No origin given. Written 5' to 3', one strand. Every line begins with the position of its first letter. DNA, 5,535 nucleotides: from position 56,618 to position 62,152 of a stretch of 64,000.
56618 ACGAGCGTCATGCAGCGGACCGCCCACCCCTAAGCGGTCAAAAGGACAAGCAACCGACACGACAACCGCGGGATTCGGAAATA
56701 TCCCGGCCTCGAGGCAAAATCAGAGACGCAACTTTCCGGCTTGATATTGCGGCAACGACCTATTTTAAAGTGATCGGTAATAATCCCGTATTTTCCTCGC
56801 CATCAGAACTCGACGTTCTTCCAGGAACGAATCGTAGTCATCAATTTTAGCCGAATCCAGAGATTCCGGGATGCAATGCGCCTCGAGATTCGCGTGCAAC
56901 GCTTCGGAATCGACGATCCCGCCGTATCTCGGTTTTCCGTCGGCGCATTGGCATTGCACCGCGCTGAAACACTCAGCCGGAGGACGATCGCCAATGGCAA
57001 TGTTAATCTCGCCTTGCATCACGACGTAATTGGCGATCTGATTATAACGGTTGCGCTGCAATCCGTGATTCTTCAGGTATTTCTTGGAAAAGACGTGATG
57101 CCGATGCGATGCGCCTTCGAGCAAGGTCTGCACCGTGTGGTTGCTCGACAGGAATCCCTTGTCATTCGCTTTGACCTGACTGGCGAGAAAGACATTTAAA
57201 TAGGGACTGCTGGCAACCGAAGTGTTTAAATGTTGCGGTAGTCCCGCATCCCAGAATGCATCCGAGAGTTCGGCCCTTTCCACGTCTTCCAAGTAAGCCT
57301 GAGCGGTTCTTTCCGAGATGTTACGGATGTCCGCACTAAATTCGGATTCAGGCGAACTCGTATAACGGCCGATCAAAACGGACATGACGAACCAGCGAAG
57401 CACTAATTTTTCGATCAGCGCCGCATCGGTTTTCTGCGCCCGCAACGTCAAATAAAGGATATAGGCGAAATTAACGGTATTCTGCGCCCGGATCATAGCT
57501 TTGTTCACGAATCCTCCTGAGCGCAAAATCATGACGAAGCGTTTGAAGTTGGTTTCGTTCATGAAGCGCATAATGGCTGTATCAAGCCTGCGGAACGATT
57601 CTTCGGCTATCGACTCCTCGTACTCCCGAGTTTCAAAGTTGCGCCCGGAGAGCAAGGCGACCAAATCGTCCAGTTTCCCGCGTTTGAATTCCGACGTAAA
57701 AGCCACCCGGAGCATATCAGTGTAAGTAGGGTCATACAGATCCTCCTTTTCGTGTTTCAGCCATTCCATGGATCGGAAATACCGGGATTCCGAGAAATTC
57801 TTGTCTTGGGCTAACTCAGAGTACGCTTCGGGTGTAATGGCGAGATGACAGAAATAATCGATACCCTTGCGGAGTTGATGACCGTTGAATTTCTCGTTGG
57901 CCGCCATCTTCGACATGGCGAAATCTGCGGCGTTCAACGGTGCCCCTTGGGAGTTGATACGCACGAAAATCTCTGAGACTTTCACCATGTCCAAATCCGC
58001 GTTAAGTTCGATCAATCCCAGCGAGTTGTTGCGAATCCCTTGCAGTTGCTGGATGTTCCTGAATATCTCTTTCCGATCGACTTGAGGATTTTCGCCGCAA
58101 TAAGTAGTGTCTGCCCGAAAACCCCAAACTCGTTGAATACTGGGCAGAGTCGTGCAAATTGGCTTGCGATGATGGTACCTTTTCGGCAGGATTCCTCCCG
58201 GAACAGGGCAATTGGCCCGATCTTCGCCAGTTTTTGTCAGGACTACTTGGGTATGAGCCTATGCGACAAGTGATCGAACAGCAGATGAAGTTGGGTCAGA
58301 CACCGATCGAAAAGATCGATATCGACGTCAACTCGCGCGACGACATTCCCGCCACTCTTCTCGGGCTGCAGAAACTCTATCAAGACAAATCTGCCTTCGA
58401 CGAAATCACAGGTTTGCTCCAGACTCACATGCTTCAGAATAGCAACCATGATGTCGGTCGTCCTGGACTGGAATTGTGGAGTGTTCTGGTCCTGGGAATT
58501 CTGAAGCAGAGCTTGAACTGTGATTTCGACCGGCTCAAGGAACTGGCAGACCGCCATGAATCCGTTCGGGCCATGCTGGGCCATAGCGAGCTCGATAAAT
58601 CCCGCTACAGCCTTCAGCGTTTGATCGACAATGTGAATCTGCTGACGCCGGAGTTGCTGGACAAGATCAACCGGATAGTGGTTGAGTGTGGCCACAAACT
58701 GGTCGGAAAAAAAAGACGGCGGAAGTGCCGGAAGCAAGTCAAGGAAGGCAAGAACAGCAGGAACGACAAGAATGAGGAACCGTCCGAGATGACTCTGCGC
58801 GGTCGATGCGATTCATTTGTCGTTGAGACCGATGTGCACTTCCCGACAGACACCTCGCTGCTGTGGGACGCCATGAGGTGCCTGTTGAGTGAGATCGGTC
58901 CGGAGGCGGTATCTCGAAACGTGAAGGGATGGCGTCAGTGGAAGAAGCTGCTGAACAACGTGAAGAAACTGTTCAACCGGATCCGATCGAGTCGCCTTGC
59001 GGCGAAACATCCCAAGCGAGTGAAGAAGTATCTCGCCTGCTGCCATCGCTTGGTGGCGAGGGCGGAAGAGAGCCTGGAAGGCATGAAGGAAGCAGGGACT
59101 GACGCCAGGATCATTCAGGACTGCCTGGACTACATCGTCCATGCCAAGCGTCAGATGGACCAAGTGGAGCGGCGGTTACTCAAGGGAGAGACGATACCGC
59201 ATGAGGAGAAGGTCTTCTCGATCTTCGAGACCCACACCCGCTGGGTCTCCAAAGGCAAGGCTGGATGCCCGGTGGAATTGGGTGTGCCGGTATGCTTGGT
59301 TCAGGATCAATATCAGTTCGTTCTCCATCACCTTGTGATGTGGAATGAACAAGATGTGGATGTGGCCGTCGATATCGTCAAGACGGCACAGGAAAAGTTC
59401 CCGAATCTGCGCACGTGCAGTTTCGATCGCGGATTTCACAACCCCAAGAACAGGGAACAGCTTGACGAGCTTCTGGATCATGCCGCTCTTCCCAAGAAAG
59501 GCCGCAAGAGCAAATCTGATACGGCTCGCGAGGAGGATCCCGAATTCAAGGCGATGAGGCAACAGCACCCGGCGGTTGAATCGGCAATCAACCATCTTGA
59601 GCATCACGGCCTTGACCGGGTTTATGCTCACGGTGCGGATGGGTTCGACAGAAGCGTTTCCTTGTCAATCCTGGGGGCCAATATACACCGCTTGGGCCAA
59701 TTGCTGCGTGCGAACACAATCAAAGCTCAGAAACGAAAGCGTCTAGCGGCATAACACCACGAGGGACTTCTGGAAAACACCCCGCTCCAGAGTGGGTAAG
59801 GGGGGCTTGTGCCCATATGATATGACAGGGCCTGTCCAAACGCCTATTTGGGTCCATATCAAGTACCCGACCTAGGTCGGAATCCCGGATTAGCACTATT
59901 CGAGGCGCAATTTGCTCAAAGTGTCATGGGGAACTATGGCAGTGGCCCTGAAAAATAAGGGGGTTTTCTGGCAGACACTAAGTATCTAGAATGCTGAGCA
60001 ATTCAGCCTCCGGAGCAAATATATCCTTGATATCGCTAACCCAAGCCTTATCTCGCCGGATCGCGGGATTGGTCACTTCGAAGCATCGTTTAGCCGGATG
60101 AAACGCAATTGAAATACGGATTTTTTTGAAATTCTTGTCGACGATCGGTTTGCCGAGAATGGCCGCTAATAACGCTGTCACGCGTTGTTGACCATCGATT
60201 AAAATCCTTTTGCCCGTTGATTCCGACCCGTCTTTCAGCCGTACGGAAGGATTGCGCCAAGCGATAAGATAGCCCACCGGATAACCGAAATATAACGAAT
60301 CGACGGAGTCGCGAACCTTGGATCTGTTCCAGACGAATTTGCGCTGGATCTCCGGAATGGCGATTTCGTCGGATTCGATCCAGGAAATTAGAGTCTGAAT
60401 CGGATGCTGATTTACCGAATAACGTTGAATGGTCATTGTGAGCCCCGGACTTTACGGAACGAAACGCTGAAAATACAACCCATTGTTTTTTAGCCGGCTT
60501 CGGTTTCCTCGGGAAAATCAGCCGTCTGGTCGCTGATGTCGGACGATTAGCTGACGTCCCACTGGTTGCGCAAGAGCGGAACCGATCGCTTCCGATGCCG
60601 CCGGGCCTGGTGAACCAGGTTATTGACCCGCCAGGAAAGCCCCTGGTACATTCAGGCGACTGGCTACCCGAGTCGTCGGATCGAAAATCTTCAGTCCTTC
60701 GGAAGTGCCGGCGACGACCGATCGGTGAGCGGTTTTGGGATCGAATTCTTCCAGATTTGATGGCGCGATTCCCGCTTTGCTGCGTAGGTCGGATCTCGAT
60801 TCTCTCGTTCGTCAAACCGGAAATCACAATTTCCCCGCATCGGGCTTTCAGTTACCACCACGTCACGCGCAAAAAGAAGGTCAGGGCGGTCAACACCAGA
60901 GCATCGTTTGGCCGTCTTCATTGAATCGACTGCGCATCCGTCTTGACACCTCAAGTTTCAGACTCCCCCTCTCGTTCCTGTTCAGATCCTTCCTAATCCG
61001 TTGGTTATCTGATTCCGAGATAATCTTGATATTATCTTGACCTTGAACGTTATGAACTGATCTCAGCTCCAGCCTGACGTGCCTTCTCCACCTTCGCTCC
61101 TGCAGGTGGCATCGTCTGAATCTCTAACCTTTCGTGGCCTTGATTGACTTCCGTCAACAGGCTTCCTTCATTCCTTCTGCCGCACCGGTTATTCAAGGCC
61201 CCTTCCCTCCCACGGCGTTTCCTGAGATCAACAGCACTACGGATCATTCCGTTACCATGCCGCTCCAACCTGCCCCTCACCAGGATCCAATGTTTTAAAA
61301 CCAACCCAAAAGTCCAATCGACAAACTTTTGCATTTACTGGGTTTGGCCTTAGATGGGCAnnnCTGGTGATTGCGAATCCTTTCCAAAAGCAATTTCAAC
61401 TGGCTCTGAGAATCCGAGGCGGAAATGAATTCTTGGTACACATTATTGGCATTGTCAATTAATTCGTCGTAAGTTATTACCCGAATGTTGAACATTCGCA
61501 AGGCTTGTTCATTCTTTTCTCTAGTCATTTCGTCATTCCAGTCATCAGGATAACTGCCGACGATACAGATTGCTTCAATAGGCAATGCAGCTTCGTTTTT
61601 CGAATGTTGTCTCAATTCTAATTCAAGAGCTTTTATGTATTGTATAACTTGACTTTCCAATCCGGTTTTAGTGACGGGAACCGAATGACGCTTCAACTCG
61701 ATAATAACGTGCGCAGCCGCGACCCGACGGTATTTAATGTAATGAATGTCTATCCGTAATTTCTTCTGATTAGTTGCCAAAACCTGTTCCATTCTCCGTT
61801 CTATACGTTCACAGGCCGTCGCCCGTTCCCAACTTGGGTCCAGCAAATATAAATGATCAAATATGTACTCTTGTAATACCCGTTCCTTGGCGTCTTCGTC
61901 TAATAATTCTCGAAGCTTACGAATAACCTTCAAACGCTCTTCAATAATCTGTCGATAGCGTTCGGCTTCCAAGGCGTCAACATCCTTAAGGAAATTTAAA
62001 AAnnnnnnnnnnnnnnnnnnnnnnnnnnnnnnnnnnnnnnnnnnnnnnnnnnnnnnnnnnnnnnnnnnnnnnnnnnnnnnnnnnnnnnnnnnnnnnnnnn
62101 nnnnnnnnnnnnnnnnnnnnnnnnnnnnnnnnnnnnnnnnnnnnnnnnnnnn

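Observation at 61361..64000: C5-methyltransferase translationally coupled to a GHKL-ATPase/Shedu-like nuclease fusion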

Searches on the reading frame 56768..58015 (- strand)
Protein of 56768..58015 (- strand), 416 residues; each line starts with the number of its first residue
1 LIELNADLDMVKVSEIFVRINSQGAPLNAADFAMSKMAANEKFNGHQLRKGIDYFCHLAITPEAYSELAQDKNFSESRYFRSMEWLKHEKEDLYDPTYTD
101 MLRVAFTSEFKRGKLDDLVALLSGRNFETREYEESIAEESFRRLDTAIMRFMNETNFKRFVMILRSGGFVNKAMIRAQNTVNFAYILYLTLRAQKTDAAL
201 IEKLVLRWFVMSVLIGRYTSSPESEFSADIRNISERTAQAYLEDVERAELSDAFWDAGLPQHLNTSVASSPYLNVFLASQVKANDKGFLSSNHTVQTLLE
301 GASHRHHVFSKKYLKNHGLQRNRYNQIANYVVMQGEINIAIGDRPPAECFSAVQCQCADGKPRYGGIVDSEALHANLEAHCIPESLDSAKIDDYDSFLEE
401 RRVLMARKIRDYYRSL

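Call 8: search_protein_families(library=pfam, proteins=[window:56768-58015:-], max_evalue=0.01)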
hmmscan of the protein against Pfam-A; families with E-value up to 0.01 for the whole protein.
window:56768-58015:- (416 aa): 1 family
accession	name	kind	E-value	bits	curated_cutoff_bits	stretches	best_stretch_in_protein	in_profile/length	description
PF03235.19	GmrSD_N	-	0.0036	17.9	33.2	0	2-35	163-196/199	GmrSD restriction endonuclease, N-terminal domain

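Call 9: search_protein_families(library=padloc, proteins=[window:56768-58015:-], max_evalue=0.01)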
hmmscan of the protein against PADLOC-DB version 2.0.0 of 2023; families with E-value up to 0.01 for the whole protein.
window:56768-58015:- (416 aa): 2 families
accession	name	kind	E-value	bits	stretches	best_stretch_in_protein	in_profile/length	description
PDLC04151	HEC-05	-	6.4e-12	43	2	157-412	346-592/600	-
PDLC04150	HEC-05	-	1.1e-05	22.5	1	11-42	234-265/583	-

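Call 10: search_protein_families(library=ncbifam, proteins=[window:56768-58015:-], max_evalue=0.01)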
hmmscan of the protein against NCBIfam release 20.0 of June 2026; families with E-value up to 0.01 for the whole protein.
window:56768-58015:- (416 aa): 0 families

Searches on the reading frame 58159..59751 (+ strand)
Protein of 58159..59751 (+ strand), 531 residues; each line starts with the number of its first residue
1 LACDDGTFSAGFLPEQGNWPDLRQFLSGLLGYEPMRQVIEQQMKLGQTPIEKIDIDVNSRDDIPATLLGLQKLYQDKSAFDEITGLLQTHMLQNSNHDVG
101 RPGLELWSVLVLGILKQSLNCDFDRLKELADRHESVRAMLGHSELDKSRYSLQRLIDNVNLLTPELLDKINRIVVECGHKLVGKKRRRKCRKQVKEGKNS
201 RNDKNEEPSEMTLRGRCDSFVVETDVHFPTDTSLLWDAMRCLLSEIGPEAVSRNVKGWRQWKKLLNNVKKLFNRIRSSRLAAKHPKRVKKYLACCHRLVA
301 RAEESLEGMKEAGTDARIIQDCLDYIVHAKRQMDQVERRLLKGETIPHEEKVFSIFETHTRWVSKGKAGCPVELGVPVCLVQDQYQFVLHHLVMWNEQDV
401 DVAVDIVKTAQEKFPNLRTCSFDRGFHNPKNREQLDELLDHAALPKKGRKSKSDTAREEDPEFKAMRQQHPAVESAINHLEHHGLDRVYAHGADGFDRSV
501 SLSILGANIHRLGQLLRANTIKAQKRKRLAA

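Call 8: search_protein_families(library=pfam, proteins=[window:58159-59751:+], max_evalue=0.01)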
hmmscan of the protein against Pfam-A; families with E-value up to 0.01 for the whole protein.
window:58159-59751:+ (531 aa): 1 family
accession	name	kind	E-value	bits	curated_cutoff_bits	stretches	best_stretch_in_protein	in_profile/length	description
PF01609.27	DDE_Tnp_1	-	0.0017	18.6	23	1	395-498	57-189/200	Transposase DDE domain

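Call 10: search_protein_families(library=ncbifam, proteins=[window:58159-59751:+], max_evalue=0.01)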
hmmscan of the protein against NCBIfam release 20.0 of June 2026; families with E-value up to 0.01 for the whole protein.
window:58159-59751:+ (531 aa): 2 families
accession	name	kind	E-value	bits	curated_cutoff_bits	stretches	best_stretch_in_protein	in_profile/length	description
NF033593.1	transpos_ISNCY_1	equivalog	2.8e-134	448.1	325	1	56-514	2-444/444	ISNCY family transposase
NF033578.1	transpos_IS5_1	equivalog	2.7e-24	86.1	275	1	199-512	125-416/419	IS5 family transposase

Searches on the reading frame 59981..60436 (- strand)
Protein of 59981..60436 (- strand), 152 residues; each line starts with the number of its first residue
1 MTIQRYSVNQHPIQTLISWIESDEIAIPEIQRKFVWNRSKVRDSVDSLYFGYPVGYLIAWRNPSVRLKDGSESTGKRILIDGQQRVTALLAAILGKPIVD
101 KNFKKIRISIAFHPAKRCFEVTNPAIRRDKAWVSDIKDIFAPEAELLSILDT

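Call 8: search_protein_families(library=pfam, proteins=[window:59981-60436:-], max_evalue=0.01)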
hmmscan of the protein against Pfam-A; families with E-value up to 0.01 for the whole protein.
window:59981-60436:- (152 aa): 1 family
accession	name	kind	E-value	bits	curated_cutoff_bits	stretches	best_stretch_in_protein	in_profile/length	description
PF03235.19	GmrSD_N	-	2.8e-19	70.4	33.2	1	19-131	7-112/199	GmrSD restriction endonuclease, N-terminal domain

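Call 9: search_protein_families(library=padloc, proteins=[window:59981-60436:-], max_evalue=0.01)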
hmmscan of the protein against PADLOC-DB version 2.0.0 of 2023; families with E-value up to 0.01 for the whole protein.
window:59981-60436:- (152 aa): 14 families
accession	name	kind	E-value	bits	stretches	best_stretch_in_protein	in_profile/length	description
PDLC04151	HEC-05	-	7.2e-17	59.3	2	10-61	25-76/600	-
PDLC04150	HEC-05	-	3.6e-10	37.3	1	13-61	10-58/583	-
PDLC04153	HEC-05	-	3.7e-10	36.6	2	14-61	10-57/621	-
PDLC04709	PDC-M55C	-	3.8e-10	37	1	13-93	17-107/554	-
PDLC04157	HEC-06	-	6.7e-06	23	1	13-90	11-89/558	-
PDLC03877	NsnA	-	8.1e-06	23.3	1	9-90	49-122/385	-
PDLC04152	HEC-05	-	0.00018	18.2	1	25-63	20-62/566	-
PDLC04027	PD-T4-2_A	-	0.00027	18.1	1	22-91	49-110/363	-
PDLC02695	Orf5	-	0.00046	16.7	1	21-90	16-92/601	Orf5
PDLC04156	HEC-06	-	0.00059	16.5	1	23-93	19-86/562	-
PDLC02700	Orf5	-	0.002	15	1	22-93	9-82/555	Orf5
PDLC04155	HEC-06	-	0.002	14.7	1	14-90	10-87/562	-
PDLC02686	Orf5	-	0.0024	14.4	1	24-111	20-113/566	Orf5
PDLC02792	SspE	-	0.0046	13.3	0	79-92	93-106/771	SspE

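Call 10: search_protein_families(library=ncbifam, proteins=[window:59981-60436:-], max_evalue=0.01)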
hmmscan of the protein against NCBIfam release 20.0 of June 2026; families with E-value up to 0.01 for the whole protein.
window:59981-60436:- (152 aa): 0 families

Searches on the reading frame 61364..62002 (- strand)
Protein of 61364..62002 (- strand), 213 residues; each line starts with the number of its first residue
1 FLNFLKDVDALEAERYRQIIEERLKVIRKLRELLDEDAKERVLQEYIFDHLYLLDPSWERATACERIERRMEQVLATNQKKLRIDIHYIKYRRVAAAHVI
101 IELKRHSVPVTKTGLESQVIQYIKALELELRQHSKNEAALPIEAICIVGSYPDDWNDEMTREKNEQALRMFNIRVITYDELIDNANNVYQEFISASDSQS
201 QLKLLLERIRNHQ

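Call 27: search_solved_structures(query=A2, max_evalue=10, show_alignments=3)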
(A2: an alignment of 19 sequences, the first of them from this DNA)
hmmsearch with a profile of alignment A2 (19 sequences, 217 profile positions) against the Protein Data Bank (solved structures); distinct sequences matched with E-value up to 10: 0.

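Call 44: predict_structure(alignment_id=A2)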
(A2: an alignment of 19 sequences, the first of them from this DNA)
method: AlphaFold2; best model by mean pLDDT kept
length: 213 residues; sequences in the alignment: 19
mean_pLDDT: 72.0   pTM: 0.69
mean pLDDT of the five models: 72.0, 71.3, 70.8, 67.0, 62.0
residues with pLDDT >= 90: 0; 70-90: 134; 50-70: 67; < 50: 12
segments of 3 or more residues with pLDDT < 50: 1-5, 80-82
pLDDT, mean of each block of 10 residues (from residue 1): 46 65 72 72 65 52 67 69 65 77 83 85 84 72 86 86 87 86 77 65 57 50
secondary structure, 60 per line:
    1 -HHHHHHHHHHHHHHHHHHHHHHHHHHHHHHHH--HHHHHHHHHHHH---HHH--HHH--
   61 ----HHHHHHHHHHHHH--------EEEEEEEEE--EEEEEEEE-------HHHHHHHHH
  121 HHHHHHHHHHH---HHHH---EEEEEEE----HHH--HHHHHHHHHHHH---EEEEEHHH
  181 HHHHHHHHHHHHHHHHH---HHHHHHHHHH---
elements in order: H2-33 H36-47 H65-77 E86-94 E97-104 H112-131 H135-138 E142-148 H158-169 E173-177 H178-197 H201-210

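Call 46: fold_search(model_id=the predicted structure, library=pdb)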
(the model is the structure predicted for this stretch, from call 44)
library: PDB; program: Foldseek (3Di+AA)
matches with E <= 10: 889; with E <= 0.001: 2
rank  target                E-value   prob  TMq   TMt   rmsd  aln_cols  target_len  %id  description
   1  8ti9_C                5.3e-04  1.00  0.44  0.49   6.3       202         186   17  CryoEM structure of octamer assembly of Shedu nuclease domain from Bacillus cereus (released 2024-07-31)
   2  8ti9_B                8.8e-04  1.00  0.44  0.49   6.5       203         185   18  CryoEM structure of octamer assembly of Shedu nuclease domain from Bacillus cereus (released 2024-07-31)
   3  8q3y_A                3.6e-03  0.54  0.24  0.14  18.3       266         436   10  Crystal structure of apo Can2 from Thermoanaerobacter brockii (released 2023-11-22)
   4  8ti8_B                8.4e-03  0.85  0.34  0.32  15.4       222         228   17  CryoEM structure of Shedu from Bacillus cereus (released 2024-07-31)
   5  6qnz_B                9.5e-03  0.80  0.34  0.14  18.6       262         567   10  Crystal structure of the site-specific DNA nickase N.BspD6I E418A Mutant (released 2020-03-04)
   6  5lhc_A                1.6e-02  0.47  0.29  0.13  18.5       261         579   10  The structure of D456A mutant of Nt.BspD6I nicking endonuclease at 0.24 nm resolution . (released 2017-08-16)
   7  8ti9_A                1.7e-02  0.94  0.42  0.44   8.8       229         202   17  CryoEM structure of octamer assembly of Shedu nuclease domain from Bacillus cereus (released 2024-07-31)
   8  8ti8_A                1.9e-02  0.93  0.45  0.42   8.0       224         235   19  CryoEM structure of Shedu from Bacillus cereus (released 2024-07-31)
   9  8ti8_D                1.9e-02  0.93  0.45  0.39   7.4       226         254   16  CryoEM structure of Shedu from Bacillus cereus (released 2024-07-31)
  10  6qnz_A                2.7e-02  0.63  0.34  0.14  18.6       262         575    9  Crystal structure of the site-specific DNA nickase N.BspD6I E418A Mutant (released 2020-03-04)
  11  5liq_B                2.8e-02  0.60  0.34  0.14  18.5       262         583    9  The structure of C160S,C508S,C578S mutant of Nt.BspD6I nicking endonuclease at 0.185 nm resolution . (released 2017-08-02)
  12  8q3z_A                3.4e-02  0.57  0.25  0.14  11.6       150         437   13  Crystal structure of cA4-bound Can2 from Thermoanaerobacter brockii (released 2023-11-22)
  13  5lhc_B                5.8e-02  0.28  0.29  0.13  18.6       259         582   10  The structure of D456A mutant of Nt.BspD6I nicking endonuclease at 0.24 nm resolution . (released 2017-08-16)
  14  8ti8_C                6.5e-02  0.41  0.32  0.27  15.3       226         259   18  CryoEM structure of Shedu from Bacillus cereus (released 2024-07-31)
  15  5liz                  6.5e-02  0.41  0.33  0.14  16.6       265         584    8  The structure of Nt.BspD6I nicking endonuclease with all cysteines mutated by serine residues at 0.19 nm resolution . (released 2017-08-02)
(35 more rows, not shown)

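Call 64: search_protein_representatives(alignment_id=A2)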
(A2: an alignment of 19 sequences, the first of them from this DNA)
Query: 19 sequences, 217 profile positions. Proteins with E-value up to 0.001 (for the whole library): 696; up to 1e-10: 430; up to 1e-30: 214. The best 150 are listed.
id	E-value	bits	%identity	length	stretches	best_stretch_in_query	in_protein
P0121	5.1e-99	346.6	-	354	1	1-213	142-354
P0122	4.8e-90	317.3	-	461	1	1-213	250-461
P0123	3.2e-86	304.8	-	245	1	1-216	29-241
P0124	7.4e-80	284.0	-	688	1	1-215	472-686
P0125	2.9e-68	246.0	-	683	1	2-213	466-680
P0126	2.8e-64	233.0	-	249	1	7-161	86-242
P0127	4.1e-63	229.2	-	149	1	67-213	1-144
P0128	9.7e-63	228.0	-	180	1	13-153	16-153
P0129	6.0e-61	222.1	-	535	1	5-211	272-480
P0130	7.9e-56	205.4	-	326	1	3-211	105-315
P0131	1.7e-53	197.8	-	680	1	1-208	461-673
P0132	5.0e-53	196.2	-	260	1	3-212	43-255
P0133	8.0e-53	195.6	-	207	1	12-214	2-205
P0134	1.2e-52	195.0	-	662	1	4-208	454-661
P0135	1.2e-52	195.0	-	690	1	5-210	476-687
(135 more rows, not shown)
